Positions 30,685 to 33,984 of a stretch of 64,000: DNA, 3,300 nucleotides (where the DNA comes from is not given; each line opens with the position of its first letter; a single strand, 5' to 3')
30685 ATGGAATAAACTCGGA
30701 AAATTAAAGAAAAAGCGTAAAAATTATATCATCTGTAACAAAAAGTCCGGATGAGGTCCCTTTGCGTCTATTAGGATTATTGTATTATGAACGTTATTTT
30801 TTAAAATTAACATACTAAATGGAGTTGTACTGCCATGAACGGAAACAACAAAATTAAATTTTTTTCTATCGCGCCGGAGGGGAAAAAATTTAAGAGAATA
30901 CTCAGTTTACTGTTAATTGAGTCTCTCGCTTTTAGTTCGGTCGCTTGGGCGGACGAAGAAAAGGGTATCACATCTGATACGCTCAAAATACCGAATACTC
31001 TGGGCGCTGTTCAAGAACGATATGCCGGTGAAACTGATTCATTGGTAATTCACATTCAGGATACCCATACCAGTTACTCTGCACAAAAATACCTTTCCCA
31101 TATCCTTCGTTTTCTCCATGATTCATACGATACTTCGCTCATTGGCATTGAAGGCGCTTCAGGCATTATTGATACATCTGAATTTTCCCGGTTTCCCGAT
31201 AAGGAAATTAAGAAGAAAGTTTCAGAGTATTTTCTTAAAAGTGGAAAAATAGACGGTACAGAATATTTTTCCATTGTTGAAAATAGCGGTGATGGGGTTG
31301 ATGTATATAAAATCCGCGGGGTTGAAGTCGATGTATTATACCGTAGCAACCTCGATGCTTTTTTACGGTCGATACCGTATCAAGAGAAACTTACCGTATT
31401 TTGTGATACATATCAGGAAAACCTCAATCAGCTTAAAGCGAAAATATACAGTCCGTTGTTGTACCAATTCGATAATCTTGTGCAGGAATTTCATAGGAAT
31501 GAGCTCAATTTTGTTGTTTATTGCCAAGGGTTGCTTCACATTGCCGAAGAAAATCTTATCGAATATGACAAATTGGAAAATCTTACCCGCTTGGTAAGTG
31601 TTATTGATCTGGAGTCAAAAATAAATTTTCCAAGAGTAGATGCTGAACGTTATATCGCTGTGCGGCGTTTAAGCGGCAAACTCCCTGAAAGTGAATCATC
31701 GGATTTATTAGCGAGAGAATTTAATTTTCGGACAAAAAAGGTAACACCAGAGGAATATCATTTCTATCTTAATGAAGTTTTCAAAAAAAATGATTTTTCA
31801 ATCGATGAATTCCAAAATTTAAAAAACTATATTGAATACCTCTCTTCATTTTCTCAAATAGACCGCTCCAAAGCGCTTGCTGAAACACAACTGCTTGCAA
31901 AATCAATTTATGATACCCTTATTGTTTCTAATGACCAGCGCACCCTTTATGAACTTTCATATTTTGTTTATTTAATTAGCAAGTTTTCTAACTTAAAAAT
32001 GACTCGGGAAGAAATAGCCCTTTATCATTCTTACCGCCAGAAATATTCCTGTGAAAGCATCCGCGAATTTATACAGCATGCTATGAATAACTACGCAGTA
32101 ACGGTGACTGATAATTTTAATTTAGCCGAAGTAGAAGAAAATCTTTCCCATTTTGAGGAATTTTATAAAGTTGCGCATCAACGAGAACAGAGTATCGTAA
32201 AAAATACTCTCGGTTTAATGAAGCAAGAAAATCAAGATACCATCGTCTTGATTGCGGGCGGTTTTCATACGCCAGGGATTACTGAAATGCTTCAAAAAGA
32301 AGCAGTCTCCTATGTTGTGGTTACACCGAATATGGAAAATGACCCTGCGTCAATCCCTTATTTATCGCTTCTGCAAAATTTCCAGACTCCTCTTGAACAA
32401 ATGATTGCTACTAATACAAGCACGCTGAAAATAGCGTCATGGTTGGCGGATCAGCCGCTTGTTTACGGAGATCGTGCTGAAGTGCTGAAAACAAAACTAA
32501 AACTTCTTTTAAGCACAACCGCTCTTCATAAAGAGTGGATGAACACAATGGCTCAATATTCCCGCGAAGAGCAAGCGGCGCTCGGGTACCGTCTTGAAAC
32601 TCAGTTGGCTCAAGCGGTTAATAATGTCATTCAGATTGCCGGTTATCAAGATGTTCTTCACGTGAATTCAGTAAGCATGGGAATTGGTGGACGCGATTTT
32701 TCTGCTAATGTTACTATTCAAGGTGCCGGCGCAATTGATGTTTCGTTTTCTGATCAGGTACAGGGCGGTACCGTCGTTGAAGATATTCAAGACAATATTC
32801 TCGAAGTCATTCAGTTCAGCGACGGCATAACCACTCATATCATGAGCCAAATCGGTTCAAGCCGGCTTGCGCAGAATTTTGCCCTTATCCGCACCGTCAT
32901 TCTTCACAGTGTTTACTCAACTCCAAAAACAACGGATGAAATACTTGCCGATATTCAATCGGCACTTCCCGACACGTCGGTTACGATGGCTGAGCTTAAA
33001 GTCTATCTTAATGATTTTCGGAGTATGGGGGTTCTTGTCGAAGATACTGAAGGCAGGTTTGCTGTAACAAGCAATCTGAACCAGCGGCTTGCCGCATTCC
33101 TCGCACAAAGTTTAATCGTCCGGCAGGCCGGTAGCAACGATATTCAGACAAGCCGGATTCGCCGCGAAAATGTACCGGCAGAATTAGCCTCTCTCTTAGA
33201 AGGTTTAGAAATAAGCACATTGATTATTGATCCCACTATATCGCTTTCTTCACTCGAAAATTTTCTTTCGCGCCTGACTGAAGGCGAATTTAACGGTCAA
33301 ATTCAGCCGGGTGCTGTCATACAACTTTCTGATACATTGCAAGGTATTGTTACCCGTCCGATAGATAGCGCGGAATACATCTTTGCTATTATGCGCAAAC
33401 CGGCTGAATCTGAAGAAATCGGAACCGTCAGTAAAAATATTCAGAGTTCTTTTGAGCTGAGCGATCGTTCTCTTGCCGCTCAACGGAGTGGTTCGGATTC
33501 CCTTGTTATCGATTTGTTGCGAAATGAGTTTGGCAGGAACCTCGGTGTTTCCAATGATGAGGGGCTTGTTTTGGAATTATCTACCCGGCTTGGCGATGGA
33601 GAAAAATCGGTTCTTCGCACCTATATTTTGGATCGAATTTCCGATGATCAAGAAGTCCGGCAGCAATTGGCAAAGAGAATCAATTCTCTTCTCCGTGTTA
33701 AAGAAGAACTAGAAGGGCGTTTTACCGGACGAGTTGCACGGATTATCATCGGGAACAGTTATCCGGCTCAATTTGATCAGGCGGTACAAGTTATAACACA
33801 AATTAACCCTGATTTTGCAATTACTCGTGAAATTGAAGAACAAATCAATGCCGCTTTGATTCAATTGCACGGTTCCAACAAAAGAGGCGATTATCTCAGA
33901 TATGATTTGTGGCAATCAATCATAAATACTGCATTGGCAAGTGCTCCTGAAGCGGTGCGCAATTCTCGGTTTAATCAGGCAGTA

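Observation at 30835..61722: Uninterrupted 30.9-kb ORF encoding a largely non-repetitive 10,295-aa protein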

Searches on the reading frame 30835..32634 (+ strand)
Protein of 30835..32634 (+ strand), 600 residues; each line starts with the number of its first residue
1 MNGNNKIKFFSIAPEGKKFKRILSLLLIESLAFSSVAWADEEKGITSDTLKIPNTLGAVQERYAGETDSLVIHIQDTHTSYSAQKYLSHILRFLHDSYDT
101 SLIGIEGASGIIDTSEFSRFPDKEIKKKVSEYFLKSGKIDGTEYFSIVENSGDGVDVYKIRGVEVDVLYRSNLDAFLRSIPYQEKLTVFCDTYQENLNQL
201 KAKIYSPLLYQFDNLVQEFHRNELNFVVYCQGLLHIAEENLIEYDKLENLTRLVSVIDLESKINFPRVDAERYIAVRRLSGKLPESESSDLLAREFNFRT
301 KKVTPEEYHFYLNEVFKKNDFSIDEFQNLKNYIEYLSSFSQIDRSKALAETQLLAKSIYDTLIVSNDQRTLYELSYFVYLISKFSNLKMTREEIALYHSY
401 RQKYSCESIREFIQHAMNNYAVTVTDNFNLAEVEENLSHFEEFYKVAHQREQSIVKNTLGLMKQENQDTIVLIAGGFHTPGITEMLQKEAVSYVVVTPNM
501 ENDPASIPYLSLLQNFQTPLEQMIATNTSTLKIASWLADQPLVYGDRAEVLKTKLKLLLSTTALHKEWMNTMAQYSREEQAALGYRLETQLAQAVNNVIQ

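Call 28: search_protein_families(library=pfam, proteins=[window:30835-32634:+], max_evalue=5)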
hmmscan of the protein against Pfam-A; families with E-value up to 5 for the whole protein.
window:30835-32634:+ (600 aa): 4 families
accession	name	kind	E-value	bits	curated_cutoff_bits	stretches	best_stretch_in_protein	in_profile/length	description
PF12936.12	Kri1_C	-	0.015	15.9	25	1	295-350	23-78/89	KRI1-like family C-terminal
PF06304.16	DUF1048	-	0.079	13.8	29.6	1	127-199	29-99/102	Protein of unknown function (DUF1048)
PF16837.10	SF3A3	-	0.55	10.8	27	1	325-342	20-41/49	Pre-mRNA-splicing factor SF3A3, of SF3a complex, Prp9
PF17008.10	DUF5088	-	0.97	9.5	29.4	1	308-397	89-176/184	Domain of unknown function (DUF5088)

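Call 32: search_solved_structures(query=A1, max_evalue=10, show_alignments=3)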
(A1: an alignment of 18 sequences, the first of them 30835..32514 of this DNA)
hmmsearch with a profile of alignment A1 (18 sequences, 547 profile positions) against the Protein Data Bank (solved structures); distinct sequences matched with E-value up to 10: 4.
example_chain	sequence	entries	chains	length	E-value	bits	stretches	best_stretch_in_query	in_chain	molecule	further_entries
1qhh_C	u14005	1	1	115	0.34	12.7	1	229-305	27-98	PROTEIN (PCRA (SUBUNIT))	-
8b3s_A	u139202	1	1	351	0.52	12.1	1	187-304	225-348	UPF0736 protein B4122_0676,UPF0736 protein YjbA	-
5cwh_A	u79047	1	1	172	5.7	8.7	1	253-413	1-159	Designed helical repeat protein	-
5h78_A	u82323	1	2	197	8.5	8.1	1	247-409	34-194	cAMP-dependent protein kinase type II-alpha regulatory subunit,DHR14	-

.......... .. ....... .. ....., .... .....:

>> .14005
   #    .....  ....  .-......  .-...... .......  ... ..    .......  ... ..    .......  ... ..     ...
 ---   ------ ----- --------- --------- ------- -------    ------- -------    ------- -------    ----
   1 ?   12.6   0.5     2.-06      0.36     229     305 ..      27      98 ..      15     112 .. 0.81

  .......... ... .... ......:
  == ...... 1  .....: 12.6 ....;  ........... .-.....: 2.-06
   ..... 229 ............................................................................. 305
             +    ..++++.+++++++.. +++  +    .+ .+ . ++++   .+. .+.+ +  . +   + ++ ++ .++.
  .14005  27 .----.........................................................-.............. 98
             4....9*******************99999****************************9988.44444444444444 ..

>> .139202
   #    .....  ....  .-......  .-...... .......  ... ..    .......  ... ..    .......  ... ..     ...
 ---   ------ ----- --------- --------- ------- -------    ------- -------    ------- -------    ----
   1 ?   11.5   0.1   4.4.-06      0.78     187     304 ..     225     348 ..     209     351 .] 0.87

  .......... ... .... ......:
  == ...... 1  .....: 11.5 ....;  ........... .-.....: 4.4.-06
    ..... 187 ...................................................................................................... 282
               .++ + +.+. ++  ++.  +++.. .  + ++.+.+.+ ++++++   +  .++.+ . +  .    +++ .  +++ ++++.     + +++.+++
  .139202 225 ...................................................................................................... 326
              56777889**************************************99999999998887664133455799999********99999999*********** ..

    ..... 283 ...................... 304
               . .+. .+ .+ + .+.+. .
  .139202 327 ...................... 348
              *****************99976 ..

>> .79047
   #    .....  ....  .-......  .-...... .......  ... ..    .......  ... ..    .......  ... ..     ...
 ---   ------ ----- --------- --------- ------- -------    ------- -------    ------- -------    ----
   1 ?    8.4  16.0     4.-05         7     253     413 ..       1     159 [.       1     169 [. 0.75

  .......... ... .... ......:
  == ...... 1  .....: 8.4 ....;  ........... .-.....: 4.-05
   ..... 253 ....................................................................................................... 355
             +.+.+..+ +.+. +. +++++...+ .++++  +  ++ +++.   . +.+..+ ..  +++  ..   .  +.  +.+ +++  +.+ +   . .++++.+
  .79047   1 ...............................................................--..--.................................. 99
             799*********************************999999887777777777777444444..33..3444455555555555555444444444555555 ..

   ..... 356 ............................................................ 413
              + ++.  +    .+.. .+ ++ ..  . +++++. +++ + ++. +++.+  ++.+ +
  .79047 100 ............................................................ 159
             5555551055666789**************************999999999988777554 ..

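Call 38: predict_structure(alignment_id=A1)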
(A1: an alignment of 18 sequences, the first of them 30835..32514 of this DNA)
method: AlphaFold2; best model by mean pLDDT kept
length: 560 residues; sequences in the alignment: 18
mean_pLDDT: 83.0   pTM: 0.69
mean pLDDT of the five models: 83.0, 82.0, 80.2, 79.9, 79.3
residues with pLDDT >= 90: 289; 70-90: 175; 50-70: 30; < 50: 66
segments of 3 or more residues with pLDDT < 50: 1-14, 34-42, 515-525, 527-537, 540-560
pLDDT, mean of each block of 10 residues (from residue 1): 36 57 74 48 73 89 92 91 93 92 88 80 85 82 88 73 88 85 89 94 96 94 89 93 91 90 92 94 93 93 88 93 93 92 86 94 95 94 87 89 91 93 88 89 90 96 94 92 95 95 67 51 46 47 39 41
secondary structure, 60 per line:
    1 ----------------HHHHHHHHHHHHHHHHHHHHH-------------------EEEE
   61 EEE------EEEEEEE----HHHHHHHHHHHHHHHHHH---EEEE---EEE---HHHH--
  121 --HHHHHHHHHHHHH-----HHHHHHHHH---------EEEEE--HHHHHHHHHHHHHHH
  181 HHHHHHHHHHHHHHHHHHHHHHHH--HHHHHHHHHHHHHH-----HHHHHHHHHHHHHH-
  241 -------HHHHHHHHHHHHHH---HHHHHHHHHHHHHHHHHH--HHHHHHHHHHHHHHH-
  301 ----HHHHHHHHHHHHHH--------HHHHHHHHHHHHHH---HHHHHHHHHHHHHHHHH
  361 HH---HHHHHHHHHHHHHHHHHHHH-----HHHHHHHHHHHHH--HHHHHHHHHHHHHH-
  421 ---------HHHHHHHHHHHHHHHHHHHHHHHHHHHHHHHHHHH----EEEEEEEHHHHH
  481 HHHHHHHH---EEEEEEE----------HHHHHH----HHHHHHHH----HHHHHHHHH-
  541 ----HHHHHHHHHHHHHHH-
elements in order: H17-37 E57-63 E70-76 H81-98 E102-105 E109-111 H115-118 H123-135 H141-149 E159-163 H166-204 H207-220 H226-239 H248-261 H265-282 H285-299 H305-318 H327-340 H344-362 H366-385 H391-403 H406-419 H430-464 E469-475 H476-488 E492-498 H509-514 H519-526 H531-539 H545-559

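Call 40: fold_search(model_id=the predicted structure, library=pdb)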
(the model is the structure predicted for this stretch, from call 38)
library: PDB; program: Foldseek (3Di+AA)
matches with E <= 10: 226; with E <= 0.001: 0
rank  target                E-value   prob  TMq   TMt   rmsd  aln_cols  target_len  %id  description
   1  9a6c_A                1.1e-01  0.12  0.11  0.11  32.0       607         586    9  Integrative model of YYDD-YYDB by crosslinking MS and deep learning (released 2024-09-18)
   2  7n6g_3R               1.4e-01  0.09  0.08  0.11  49.3       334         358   13  C1 of central pair (released 2022-05-18)
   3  5xg2                  1.9e-01  0.10  0.07  0.13  37.1       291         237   17  Crystal structure of a coiled-coil segment (residues 345-468 and 694-814) of Pyrococcus yayanosii Smc (released 2017-06-07)
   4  8j07_k9               2.0e-01  0.02  0.06  0.02  67.0       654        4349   11  96nm repeat of human respiratory doublet microtubule and associated axonemal complexes (released 2023-07-26)
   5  8r5s_E                2.6e-01  0.11  0.08  0.14  25.8       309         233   14  t113 - De-novo designed soluble homotetramer (released 2024-11-27)
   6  6xcq                  2.8e-01  0.35  0.16  0.21  24.4       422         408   10  Erythromycin esterase EreC, mutant H289N in its closed conformation (released 2021-02-17)
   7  7nyw_B                3.0e-01  0.03  0.06  0.05  51.1       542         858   12  Cryo-EM structure of the MukBEF-MatP-DNA head module (released 2021-07-07)
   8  6xcs_A                3.1e-01  0.44  0.20  0.26  24.1       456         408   11  Erythromycin esterase mutant EreC H289N in its open conformation (released 2021-02-17)
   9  8r5s_D                3.1e-01  0.10  0.07  0.15  26.8       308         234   15  t113 - De-novo designed soluble homotetramer (released 2024-11-27)
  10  3b55                  4.3e-01  0.18  0.17  0.22  24.3       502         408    8  Crystal structure of the Q81BN2_BACCR protein from Bacillus cereus. NESG target BcR135 (released 2007-11-06)
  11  6h2x                  4.6e-01  0.09  0.10  0.15  42.5       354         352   12  MukB coiled-coil elbow from E. coli (released 2019-03-06)
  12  7zr1_C                4.6e-01  0.04  0.07  0.05  59.4       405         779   13  Chaetomium thermophilum Mre11-Rad50-Nbs1 complex bound to ATPyS (composite structure) (released 2023-01-11)
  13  7n6g_3O               5.5e-01  0.06  0.08  0.11  49.4       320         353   11  C1 of central pair (released 2022-05-18)
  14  8i4v_A                6.1e-01  0.06  0.09  0.13  35.3       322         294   14  Cryo-EM structure of 5-subunit Smc5/6 arm region (released 2024-06-26)
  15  8r5s_G                6.4e-01  0.07  0.07  0.14  26.2       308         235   14  t113 - De-novo designed soluble homotetramer (released 2024-11-27)
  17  2rad_B                7.4e-01  0.20  0.12  0.16  16.1       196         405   12  Crystal structure of the succinoglycan biosynthesis protein. Northeast structural Genomics Consortium target BcR135 (released 2007-10-02)
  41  5t09                  1.3e+00  0.33  0.12  0.25   6.2       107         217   16  The structure of the type III effector HopBA1 (released 2017-02-01)
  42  2g5g                  1.3e+00  0.16  0.11  0.20   8.1       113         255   13  Cofacial heme binding to ChaN of Campylobacter jejuni (released 2006-10-03)
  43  2rad_A                1.3e+00  0.14  0.12  0.15  16.4       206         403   10  Crystal structure of the succinoglycan biosynthesis protein. Northeast structural Genomics Consortium target BcR135 (released 2007-10-02)
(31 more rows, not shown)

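Call 41: search_protein_families(library=pfam, alignment_id=A1, max_evalue=10)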
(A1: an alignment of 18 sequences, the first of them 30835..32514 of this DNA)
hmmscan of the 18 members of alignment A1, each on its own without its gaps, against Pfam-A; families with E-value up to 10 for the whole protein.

A. member 1, window:30835-32514:+ (560 aa): 5 families
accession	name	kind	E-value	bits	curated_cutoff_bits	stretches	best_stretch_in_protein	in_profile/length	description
PF12936.12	Kri1_C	-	0.016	15.8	25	1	295-350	23-78/89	KRI1-like family C-terminal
PF06304.16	DUF1048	-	0.065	14.1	29.6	1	127-199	29-99/102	Protein of unknown function (DUF1048)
PF16837.10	SF3A3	-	0.29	11.7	27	1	325-342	20-41/49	Pre-mRNA-splicing factor SF3A3, of SF3a complex, Prp9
PF16545.11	CCM2_C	-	0.57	10.8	27.3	0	190-237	10-56/100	Cerebral cavernous malformation protein, harmonin-homology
PF17008.10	DUF5088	-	0.91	9.6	29.4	1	308-397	89-176/184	Domain of unknown function (DUF5088)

B. families by the number of members that match (of 18 scanned): 32 families (the first 25 are shown)
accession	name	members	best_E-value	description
PF04187.18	Cofac_haem_bdg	5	0.00038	Haem-binding uptake, Tiki superfamily, ChaN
PF23202.1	PAH_ZNF598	4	0.0024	ZNF598 PAH domain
PF16162.10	KwaB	1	0.012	Kiwa protein KwaB-like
PF12936.12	Kri1_C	1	0.016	KRI1-like family C-terminal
PF14726.11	RTTN_N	1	0.027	Rotatin, an armadillo repeat protein, centriole functioning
PF20612.3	SHOCT_2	1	0.03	SHOCT domain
PF25182.1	NonGDSL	1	0.034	Non-GDSL lipase-like family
PF11108.13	Phage_glycop_gL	1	0.06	Viral glycoprotein L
PF21109.2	Stonustoxin_helical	1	0.063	Stonustoxin helical domain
PF06304.16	DUF1048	1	0.065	Protein of unknown function (DUF1048)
PF06901.17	FrpC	1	0.088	RTX iron-regulated protein FrpC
PF14225.11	MOR2-PAG1_C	1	0.091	Cell morphogenesis C-terminal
PF01793.22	Glyco_transf_15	1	0.12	Glycolipid 2-alpha-mannosyltransferase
PF08359.16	TetR_C_4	1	0.13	YsiA-like protein, C-terminal region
PF07426.16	Dynactin_p22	1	0.14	Dynactin subunit p22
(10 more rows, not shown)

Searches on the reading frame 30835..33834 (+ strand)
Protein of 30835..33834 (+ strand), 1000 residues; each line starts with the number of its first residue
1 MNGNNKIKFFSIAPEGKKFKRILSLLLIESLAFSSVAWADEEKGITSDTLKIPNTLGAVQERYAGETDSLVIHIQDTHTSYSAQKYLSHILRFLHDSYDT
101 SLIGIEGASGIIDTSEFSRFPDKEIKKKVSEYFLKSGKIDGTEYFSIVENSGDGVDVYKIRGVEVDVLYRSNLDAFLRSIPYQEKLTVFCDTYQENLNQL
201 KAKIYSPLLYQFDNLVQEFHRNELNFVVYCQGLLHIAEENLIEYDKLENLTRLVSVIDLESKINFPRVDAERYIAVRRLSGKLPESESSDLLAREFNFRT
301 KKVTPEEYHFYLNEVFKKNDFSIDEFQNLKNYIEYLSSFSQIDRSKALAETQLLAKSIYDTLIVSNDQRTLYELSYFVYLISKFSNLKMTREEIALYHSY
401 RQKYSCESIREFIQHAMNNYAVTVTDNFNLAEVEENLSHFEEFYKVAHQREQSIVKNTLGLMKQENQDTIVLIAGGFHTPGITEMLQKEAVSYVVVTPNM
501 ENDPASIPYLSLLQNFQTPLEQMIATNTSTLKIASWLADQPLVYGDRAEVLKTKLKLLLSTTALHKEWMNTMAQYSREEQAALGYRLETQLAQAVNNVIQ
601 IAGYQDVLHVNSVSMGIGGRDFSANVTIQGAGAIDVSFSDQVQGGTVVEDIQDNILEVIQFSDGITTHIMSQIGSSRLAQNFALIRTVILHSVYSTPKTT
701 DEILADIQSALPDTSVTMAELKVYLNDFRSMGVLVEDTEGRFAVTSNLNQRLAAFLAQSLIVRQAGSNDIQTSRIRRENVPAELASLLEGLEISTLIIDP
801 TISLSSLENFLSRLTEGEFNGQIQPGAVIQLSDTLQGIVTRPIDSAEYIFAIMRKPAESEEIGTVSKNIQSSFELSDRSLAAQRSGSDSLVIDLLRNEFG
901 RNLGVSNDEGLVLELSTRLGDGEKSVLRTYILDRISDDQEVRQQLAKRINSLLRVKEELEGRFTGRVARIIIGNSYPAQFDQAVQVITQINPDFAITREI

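Call 5: search_protein_families(library=pfam, proteins=[window:30835-33834:+], max_evalue=0.01)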
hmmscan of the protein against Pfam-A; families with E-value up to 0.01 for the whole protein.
window:30835-33834:+ (1000 aa): 0 families

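Call 72: search_protein_families(library=ncbifam, proteins=[window:30835-33834:+], max_evalue=0.1)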
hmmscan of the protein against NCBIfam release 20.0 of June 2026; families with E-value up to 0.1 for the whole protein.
window:30835-33834:+ (1000 aa): 0 families
